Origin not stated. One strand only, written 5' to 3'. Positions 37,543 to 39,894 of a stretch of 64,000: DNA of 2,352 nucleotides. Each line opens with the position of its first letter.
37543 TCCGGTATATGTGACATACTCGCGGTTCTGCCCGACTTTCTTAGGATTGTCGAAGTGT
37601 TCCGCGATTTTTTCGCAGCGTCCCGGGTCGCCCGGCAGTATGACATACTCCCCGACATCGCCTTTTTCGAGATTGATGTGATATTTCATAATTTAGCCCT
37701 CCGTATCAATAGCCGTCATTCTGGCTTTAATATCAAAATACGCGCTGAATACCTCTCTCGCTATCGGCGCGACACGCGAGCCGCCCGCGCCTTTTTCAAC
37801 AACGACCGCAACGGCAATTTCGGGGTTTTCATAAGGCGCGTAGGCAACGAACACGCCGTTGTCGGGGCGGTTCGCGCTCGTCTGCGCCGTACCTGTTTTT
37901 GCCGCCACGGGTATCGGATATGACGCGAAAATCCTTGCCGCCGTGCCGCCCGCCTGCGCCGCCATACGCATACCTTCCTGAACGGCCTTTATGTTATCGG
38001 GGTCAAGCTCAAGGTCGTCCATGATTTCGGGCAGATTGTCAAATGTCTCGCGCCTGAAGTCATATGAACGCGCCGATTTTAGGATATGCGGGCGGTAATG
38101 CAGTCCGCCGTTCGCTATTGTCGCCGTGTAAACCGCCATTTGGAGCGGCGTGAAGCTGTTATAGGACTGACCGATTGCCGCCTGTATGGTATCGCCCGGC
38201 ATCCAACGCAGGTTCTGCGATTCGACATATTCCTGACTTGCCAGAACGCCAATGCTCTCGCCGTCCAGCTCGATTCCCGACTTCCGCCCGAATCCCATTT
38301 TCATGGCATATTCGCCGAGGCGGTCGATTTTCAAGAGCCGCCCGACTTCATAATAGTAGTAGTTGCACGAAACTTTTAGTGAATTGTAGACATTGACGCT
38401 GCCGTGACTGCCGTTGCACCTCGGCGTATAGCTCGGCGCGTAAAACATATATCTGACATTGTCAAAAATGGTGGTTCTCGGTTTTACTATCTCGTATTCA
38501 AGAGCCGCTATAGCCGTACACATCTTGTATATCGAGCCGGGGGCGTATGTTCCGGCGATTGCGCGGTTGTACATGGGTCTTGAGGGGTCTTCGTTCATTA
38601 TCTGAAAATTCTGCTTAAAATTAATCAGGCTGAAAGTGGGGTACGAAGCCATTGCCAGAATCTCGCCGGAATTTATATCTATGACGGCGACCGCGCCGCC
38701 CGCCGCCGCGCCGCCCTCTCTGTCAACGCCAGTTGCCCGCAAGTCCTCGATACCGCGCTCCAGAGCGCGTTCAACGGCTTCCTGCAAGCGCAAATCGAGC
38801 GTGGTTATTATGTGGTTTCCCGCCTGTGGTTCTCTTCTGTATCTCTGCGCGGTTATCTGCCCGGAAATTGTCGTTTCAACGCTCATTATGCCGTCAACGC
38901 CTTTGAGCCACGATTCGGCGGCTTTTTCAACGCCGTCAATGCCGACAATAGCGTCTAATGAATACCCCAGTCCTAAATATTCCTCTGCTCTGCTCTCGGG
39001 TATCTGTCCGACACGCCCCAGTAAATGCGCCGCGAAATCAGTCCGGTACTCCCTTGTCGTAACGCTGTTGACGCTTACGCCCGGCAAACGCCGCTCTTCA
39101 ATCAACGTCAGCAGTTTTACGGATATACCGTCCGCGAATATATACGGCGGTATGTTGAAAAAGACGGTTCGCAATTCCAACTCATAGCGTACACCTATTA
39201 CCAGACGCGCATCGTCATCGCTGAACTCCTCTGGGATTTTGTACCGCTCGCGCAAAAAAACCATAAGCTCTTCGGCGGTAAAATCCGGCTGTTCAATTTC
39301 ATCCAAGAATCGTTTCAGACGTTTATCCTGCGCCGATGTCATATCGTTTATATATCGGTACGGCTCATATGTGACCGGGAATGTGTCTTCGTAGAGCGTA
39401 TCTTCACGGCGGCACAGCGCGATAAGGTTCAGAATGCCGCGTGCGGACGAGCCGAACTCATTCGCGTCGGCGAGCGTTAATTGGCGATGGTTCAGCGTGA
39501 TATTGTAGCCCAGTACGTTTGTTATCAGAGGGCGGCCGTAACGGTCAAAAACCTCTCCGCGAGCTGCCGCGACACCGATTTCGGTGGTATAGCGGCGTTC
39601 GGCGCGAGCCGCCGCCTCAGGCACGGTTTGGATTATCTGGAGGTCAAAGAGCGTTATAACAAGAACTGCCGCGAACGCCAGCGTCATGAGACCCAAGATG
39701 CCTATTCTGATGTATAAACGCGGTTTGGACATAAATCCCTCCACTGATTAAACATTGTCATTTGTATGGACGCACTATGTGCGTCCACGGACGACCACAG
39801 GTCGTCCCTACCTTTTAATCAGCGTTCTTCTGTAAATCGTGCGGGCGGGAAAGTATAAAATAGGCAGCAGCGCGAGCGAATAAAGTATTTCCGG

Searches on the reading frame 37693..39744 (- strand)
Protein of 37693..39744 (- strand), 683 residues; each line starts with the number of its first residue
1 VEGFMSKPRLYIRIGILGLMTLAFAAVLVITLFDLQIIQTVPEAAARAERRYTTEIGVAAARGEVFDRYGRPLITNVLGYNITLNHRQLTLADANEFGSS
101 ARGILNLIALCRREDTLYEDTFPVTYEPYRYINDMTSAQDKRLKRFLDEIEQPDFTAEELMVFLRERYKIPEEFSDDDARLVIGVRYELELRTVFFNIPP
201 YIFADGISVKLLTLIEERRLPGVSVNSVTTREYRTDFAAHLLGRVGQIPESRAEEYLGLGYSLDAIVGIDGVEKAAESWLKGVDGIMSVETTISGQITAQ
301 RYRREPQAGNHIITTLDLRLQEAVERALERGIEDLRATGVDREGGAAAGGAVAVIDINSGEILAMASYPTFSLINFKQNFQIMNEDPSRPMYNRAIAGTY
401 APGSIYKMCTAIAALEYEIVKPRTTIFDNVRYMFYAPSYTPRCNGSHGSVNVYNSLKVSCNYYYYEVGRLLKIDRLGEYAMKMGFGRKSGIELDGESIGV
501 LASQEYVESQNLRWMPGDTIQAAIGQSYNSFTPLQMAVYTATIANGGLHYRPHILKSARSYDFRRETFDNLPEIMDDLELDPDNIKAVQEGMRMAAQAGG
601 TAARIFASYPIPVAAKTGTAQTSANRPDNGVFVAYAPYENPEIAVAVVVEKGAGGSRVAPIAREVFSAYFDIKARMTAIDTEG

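Call 68: search_protein_families(library=pfam, proteins=[window:37693-39744:-], max_evalue=0.00001)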
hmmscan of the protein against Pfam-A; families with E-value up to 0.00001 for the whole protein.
window:37693-39744:- (683 aa): 2 families
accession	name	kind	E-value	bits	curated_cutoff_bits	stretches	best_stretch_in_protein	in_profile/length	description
PF00905.27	Transpeptidase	-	6.9e-57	193.4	22.1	1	350-666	1-298/299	Penicillin binding protein transpeptidase domain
PF03717.20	PBP_dimer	-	1.8e-26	94.1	24.4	1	59-300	3-178/180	Penicillin-binding Protein dimerisation domain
